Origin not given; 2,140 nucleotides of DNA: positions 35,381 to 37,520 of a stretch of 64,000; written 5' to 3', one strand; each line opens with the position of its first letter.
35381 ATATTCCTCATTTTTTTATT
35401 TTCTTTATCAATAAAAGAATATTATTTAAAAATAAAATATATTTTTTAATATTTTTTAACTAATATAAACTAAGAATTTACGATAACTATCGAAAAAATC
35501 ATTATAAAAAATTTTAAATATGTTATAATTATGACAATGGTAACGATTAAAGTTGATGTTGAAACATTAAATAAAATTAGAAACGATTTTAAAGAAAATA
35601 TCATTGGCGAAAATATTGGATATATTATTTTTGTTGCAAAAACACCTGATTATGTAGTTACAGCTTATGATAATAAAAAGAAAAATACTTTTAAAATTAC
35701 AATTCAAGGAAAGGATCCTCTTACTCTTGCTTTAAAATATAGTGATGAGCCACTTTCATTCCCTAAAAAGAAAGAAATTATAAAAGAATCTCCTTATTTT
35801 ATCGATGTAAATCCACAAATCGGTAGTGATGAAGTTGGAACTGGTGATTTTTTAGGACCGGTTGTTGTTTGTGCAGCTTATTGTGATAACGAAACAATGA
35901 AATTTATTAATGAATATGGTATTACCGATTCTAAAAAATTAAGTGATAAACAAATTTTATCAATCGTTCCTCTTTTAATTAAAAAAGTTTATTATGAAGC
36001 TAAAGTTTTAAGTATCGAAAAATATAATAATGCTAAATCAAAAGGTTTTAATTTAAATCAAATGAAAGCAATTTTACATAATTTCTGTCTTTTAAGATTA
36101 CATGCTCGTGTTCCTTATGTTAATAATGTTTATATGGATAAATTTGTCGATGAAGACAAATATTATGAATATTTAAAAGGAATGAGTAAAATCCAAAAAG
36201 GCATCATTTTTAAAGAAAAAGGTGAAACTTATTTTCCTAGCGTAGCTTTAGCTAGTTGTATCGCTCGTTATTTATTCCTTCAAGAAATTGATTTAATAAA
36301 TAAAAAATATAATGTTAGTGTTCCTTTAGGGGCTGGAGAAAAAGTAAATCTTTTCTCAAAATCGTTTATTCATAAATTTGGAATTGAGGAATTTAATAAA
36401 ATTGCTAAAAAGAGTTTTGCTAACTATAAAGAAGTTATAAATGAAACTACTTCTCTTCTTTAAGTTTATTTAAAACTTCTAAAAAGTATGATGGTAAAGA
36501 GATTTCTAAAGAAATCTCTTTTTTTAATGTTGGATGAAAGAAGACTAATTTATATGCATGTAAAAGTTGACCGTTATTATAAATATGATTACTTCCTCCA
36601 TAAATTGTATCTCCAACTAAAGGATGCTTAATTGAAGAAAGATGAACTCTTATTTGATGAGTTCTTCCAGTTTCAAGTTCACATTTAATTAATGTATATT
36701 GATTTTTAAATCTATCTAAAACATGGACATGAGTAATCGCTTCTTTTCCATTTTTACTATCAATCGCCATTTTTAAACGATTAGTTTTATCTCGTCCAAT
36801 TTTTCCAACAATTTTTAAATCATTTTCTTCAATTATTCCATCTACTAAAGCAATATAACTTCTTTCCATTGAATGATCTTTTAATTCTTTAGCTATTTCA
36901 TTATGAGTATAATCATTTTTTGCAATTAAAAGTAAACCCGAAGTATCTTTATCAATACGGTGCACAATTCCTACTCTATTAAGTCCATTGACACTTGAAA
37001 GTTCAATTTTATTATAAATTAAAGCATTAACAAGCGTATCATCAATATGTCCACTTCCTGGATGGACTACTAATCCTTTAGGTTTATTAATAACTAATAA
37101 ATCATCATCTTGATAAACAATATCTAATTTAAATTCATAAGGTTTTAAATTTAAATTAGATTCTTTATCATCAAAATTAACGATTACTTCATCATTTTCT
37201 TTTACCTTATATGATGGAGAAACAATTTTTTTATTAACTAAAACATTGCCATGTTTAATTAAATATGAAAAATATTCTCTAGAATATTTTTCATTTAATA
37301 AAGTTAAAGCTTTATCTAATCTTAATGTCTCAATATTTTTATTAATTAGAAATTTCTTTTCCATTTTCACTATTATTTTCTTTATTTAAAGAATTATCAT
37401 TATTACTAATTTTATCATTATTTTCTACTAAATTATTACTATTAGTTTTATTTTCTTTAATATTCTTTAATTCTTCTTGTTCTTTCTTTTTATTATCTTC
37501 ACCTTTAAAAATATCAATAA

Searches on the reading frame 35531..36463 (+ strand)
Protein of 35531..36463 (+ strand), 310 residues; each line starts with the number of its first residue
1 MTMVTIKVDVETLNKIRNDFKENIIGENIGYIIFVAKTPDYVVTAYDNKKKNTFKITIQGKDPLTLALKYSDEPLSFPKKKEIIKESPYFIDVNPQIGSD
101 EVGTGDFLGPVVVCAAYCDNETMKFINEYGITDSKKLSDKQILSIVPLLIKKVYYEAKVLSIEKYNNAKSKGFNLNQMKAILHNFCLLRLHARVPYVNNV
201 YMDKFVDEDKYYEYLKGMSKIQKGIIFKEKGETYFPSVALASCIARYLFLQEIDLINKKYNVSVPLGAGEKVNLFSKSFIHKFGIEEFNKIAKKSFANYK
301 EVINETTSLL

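Call 49: search_protein_families(library=pfam, proteins=[window:35531-36463:+], max_evalue=0.00001)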
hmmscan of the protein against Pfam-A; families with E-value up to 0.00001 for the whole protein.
window:35531-36463:+ (310 aa): 2 families
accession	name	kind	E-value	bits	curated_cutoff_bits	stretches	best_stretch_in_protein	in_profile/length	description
PF01351.25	RNase_HII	-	5.9e-40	137.7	25.8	1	97-298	1-198/199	Ribonuclease HII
PF11858.14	DUF3378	-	2.4e-08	34.5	27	1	6-80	4-73/76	Domain of unknown function (DUF3378)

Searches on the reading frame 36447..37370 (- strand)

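Call 49: search_protein_families(library=pfam, proteins=[window:36447-37370:-], max_evalue=0.00001)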
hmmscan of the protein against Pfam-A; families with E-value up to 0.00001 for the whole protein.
window:36447-37370:- (307 aa): 2 families
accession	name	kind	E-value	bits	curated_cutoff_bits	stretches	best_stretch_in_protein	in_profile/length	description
PF00849.27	PseudoU_synth_2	-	1.2e-37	129.9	26.8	1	90-246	1-152/152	RNA pseudouridylate synthase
PF01479.30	S4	-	1.5e-11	44.2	22.8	1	17-62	2-48/48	S4 domain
